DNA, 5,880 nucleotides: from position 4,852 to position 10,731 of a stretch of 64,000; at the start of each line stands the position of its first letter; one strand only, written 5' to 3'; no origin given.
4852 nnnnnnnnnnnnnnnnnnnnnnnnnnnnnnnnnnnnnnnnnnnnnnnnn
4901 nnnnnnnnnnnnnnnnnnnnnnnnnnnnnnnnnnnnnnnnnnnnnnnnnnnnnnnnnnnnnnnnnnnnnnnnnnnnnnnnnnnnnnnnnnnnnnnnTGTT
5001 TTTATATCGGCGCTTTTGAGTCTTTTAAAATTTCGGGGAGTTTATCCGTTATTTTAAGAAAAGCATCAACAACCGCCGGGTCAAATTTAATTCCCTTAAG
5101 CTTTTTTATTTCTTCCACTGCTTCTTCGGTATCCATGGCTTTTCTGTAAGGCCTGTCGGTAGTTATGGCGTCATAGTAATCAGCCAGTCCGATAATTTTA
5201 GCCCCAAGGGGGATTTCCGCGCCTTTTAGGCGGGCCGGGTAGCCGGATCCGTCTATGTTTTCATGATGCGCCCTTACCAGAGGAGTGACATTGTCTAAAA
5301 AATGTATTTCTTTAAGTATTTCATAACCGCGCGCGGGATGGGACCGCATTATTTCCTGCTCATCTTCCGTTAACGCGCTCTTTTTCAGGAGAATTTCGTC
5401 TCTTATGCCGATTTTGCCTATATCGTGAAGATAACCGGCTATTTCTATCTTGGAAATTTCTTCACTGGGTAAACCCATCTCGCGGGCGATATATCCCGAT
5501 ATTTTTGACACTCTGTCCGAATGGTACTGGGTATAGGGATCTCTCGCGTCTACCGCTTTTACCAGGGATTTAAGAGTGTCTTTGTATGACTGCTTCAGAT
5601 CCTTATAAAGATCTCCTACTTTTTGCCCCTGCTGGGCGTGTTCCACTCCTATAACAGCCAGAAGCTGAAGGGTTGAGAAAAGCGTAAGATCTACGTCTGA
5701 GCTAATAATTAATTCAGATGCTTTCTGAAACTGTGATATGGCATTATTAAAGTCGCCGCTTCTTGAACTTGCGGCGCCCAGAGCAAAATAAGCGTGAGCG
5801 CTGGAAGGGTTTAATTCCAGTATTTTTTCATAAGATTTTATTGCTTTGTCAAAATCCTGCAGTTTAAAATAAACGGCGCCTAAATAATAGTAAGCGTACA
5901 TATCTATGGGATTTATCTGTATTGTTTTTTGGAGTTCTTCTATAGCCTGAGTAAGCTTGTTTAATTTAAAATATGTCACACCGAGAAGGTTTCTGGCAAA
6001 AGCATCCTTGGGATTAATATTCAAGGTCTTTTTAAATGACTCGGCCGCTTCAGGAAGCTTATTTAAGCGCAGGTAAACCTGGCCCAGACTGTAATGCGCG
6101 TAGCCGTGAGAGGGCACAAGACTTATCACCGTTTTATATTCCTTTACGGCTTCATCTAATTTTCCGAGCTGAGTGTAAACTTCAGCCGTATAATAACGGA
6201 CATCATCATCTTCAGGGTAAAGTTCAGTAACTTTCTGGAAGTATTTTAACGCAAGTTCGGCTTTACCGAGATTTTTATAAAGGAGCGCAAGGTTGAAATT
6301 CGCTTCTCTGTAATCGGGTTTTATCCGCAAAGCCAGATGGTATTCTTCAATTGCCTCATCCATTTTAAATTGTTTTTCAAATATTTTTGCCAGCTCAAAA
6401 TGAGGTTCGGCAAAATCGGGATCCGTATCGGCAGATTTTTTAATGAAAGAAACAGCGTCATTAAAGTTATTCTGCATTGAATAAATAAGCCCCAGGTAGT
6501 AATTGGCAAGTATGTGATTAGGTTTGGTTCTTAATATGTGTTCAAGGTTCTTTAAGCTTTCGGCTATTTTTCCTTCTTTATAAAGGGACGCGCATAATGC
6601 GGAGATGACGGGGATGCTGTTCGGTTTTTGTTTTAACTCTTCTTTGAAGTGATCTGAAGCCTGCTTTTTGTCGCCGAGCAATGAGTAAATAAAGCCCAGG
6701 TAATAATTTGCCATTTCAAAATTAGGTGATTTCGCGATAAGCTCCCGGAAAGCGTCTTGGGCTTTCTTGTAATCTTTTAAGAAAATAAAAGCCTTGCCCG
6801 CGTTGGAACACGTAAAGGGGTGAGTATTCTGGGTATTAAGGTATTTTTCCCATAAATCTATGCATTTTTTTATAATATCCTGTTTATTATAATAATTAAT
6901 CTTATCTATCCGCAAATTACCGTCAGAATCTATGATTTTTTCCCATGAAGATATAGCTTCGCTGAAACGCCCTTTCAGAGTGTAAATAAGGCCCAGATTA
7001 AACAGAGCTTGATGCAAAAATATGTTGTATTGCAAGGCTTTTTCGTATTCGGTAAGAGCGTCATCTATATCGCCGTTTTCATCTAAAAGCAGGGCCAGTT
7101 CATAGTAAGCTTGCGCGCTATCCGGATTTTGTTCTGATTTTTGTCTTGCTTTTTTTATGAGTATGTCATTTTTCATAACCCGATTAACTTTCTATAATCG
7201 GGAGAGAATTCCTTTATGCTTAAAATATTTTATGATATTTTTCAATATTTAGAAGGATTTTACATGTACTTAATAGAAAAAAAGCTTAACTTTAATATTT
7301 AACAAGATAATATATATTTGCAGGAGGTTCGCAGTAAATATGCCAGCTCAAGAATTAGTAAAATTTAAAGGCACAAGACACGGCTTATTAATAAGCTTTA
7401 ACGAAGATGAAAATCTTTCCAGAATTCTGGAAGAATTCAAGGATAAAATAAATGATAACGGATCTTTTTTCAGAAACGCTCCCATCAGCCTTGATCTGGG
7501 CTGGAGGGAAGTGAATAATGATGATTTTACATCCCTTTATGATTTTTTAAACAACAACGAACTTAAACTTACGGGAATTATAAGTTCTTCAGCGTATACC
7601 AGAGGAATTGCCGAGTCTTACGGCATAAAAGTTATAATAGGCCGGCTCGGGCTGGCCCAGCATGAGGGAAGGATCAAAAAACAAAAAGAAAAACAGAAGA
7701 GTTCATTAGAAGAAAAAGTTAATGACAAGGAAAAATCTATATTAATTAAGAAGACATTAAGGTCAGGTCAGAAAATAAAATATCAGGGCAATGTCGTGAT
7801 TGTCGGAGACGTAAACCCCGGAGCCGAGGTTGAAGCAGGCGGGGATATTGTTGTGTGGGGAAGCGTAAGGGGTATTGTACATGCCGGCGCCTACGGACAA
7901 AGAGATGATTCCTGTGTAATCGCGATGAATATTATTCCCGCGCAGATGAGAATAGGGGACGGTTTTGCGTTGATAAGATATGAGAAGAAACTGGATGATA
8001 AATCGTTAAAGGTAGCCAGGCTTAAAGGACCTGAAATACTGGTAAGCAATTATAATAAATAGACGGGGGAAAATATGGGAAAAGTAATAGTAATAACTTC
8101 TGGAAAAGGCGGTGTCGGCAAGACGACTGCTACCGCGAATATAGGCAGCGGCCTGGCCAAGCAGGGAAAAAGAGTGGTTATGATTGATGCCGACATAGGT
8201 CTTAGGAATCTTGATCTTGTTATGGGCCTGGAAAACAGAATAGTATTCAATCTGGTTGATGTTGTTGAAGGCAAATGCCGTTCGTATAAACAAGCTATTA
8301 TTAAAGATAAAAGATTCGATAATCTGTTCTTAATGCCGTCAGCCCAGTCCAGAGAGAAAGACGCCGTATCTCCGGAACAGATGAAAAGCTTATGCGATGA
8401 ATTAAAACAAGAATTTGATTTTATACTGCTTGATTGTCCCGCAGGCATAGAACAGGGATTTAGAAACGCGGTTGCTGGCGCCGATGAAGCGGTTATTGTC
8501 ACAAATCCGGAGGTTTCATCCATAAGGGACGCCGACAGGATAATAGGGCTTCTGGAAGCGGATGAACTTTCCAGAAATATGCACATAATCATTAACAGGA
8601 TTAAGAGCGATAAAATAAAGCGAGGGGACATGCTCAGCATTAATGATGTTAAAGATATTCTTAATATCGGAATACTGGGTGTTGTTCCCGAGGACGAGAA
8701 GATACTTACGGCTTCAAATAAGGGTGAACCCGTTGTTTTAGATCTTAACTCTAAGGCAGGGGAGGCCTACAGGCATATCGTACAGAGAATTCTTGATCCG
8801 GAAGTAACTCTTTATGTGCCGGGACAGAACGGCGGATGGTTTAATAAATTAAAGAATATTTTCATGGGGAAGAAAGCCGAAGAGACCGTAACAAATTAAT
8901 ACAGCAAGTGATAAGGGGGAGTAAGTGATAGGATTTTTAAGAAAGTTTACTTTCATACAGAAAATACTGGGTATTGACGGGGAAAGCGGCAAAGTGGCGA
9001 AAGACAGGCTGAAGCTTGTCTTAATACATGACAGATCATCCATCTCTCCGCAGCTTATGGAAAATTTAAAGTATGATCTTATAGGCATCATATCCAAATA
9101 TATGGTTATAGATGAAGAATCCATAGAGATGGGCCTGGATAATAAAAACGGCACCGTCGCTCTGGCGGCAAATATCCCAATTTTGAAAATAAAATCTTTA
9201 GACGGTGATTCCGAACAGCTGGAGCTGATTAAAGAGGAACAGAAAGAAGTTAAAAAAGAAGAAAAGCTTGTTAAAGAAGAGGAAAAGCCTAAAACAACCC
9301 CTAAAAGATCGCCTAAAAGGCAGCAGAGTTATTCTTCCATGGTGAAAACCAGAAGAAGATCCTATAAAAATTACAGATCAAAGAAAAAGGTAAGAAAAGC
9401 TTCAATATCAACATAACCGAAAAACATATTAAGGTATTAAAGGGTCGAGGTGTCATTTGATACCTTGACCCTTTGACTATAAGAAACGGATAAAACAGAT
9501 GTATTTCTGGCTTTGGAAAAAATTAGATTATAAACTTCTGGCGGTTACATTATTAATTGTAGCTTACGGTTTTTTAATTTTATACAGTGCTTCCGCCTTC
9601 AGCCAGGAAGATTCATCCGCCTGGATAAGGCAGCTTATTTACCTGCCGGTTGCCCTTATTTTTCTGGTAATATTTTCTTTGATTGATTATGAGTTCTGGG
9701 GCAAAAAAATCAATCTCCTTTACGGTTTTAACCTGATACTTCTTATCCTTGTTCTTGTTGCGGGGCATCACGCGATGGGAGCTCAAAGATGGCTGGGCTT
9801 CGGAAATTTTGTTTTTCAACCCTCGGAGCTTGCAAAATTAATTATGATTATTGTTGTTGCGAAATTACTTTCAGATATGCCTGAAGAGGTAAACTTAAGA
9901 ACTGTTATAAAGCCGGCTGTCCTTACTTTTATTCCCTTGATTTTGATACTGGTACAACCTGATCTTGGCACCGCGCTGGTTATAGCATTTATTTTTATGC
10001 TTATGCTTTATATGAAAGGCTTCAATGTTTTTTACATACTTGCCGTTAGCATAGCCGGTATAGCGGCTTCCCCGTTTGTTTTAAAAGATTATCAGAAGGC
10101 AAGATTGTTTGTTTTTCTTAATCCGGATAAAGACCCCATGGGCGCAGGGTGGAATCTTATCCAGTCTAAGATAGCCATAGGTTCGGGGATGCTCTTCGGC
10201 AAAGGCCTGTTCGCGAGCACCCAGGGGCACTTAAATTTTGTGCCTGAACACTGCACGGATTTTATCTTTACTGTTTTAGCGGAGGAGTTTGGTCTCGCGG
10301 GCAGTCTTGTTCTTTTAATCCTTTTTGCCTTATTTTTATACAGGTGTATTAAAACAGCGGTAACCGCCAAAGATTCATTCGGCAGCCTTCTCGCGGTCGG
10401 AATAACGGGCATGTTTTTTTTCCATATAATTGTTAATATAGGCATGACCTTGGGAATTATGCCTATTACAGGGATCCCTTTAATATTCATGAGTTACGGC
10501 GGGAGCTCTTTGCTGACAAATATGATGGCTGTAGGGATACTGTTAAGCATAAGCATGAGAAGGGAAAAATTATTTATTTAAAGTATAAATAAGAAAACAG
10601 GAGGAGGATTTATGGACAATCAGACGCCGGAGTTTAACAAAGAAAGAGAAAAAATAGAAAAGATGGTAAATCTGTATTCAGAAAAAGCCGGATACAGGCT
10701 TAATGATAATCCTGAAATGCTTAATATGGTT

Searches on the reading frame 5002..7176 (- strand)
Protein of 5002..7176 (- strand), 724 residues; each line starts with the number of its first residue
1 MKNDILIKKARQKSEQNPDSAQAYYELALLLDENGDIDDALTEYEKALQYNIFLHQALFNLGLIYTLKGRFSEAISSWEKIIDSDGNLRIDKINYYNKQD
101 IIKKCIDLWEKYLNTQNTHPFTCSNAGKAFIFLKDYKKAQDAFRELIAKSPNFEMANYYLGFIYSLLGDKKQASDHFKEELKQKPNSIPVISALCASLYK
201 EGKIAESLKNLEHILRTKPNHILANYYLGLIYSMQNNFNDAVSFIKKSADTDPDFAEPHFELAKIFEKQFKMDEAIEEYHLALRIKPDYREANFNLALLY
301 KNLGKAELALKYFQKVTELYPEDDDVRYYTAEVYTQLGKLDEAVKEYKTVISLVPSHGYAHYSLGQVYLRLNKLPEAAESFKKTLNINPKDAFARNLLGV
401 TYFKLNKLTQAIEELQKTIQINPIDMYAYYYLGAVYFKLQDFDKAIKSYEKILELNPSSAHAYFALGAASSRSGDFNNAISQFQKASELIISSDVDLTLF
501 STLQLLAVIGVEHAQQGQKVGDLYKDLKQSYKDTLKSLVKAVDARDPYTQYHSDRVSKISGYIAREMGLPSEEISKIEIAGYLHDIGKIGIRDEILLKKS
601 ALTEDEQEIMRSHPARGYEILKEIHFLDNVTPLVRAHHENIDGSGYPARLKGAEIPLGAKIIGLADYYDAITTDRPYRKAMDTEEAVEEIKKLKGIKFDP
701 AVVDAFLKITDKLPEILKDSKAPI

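Call 89: search_protein_families(library=pfam, proteins=[window:5002-7176:-], max_evalue=0.00001)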
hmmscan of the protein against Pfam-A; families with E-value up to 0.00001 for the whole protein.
window:5002-7176:- (724 aa): 35 families (the best 25 are shown)
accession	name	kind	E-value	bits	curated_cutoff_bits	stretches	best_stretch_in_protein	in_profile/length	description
PF07719.23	TPR_2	-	1.1e-74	240.8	27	1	427-458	2-33/34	Tetratricopeptide repeat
PF00515.34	TPR_1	-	5.5e-66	216.3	27.8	2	427-458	2-33/34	Tetratricopeptide repeat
PF13414.12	TPR_11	-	2.2e-55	184.5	26.8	4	333-371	3-41/42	TPR repeat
PF13432.12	TPR_16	-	5.5e-52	174.2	32.7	5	337-391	10-64/65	Tetratricopeptide repeat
PF13431.12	TPR_17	-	1.3e-50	165.9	24.4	0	15-41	7-33/34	Tetratricopeptide repeat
PF13181.12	TPR_8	-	5.5e-50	163.7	25.7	2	291-322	2-33/34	Tetratricopeptide repeat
PF13424.12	TPR_12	-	8e-46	154.6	30.1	2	428-489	5-74/77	Tetratricopeptide repeat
PF13487.12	HD_5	-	5.6e-42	143.8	27.2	1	538-702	3-170/170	HD domain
PF14559.12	TPR_19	-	6.6e-41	138.9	25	1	304-357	5-58/68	Tetratricopeptide repeat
PF13174.12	TPR_6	-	8.1e-38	126.9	26.3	0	427-459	1-33/33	Tetratricopeptide repeat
PF13428.12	TPR_14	-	1.2e-36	121.8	23.5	0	428-468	3-43/44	Tetratricopeptide repeat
PF13176.12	TPR_7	-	1.6e-28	96.8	27.9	0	57-79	1-23/36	Tetratricopeptide repeat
PF12895.13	ANAPC3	-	1.8e-28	99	27.2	2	355-418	20-82/82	Anaphase-promoting complex, cyclosome, subunit 3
PF13371.12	TPR_9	-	1.3e-23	83.2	35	0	266-327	5-66/73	Tetratricopeptide repeat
PF01966.28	HD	-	1.6e-23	83.6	22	1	551-670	3-115/116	HD domain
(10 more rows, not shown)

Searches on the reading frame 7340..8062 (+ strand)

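Call 89: search_protein_families(library=pfam, proteins=[window:7340-8062:+], max_evalue=0.00001)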
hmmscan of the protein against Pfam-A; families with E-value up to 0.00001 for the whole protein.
window:7340-8062:+ (240 aa): 3 families
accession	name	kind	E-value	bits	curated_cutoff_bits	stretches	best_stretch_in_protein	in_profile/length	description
PF03775.22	MinC_C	-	1.5e-26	92.8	33.2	1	136-231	2-97/102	Septum formation inhibitor MinC, C-terminal domain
PF05209.18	MinC_N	-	4e-13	49.7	27.3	1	7-76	1-70/71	Septum formation inhibitor MinC, N-terminal domain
PF22642.1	MinC_N_1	-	1.4e-07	32.2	27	1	7-73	1-70/78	Cell-division inhibitor MinC, N-terminal domain-like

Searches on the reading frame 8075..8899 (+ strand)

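Call 89: search_protein_families(library=pfam, proteins=[window:8075-8899:+], max_evalue=0.00001)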
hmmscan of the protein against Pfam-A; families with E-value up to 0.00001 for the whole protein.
window:8075-8899:+ (274 aa): 7 families
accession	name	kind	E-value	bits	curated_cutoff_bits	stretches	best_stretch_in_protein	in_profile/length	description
PF01656.29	CbiA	-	3e-23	82.6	25.4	1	5-220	1-125/125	CobQ/CobB/MinD/ParA nucleotide binding domain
PF13614.12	AAA_31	-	3.1e-23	83.1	27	1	3-159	2-163/177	AAA domain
PF10609.15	ParA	-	6.5e-21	75.3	27.1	1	3-239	4-245/246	NUBPL iron-transfer P-loop NTPase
PF06564.18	CBP_BcsQ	-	2.4e-12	47.3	21.3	1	4-182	3-177/234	Cellulose biosynthesis protein BcsQ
PF09140.17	MipZ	-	3.6e-12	46.6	20.7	1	3-154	1-137/262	ATPase MipZ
PF00142.24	Fer4_NifH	-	3.3e-11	43.6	25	0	8-41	5-38/271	4Fe-4S iron sulfur cluster binding proteins, NifH/frxC family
PF02374.21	ArsA_ATPase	-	6.3e-09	35.9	24.3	1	5-40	3-38/305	Anion-transporting ATPase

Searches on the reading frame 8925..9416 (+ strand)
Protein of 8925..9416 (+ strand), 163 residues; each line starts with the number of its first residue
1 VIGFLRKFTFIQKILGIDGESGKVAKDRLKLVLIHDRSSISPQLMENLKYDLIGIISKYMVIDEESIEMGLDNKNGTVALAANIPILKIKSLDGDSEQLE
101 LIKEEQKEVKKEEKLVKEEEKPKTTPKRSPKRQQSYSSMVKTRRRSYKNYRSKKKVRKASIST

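Call 89: search_protein_families(library=pfam, proteins=[window:8925-9416:+], max_evalue=0.00001)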
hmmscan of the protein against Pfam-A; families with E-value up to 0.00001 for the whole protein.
window:8925-9416:+ (163 aa): 1 family
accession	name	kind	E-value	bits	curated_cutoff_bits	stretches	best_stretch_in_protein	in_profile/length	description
PF03776.19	MinE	-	1.5e-23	83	25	1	21-86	1-67/68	Septum formation topological specificity factor MinE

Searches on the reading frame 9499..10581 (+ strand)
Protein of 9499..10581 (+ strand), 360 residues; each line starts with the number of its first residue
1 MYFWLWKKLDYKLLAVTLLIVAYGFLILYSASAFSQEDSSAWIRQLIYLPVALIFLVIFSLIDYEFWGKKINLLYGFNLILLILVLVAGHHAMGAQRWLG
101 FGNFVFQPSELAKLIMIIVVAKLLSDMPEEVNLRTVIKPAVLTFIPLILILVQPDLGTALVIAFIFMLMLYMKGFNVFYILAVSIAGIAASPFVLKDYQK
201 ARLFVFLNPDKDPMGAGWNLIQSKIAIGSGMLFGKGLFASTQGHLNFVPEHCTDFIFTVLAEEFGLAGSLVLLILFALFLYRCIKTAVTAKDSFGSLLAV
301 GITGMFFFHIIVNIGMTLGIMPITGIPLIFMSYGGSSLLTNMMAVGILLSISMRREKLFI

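Call 89: search_protein_families(library=pfam, proteins=[window:9499-10581:+], max_evalue=0.00001)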
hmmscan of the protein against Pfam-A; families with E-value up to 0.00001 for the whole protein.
window:9499-10581:+ (360 aa): 1 family
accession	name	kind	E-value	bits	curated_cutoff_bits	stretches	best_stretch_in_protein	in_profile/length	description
PF01098.24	FTSW_RODA_SPOVE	-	2.5e-101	339.7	26.4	1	14-355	5-354/356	Cell cycle protein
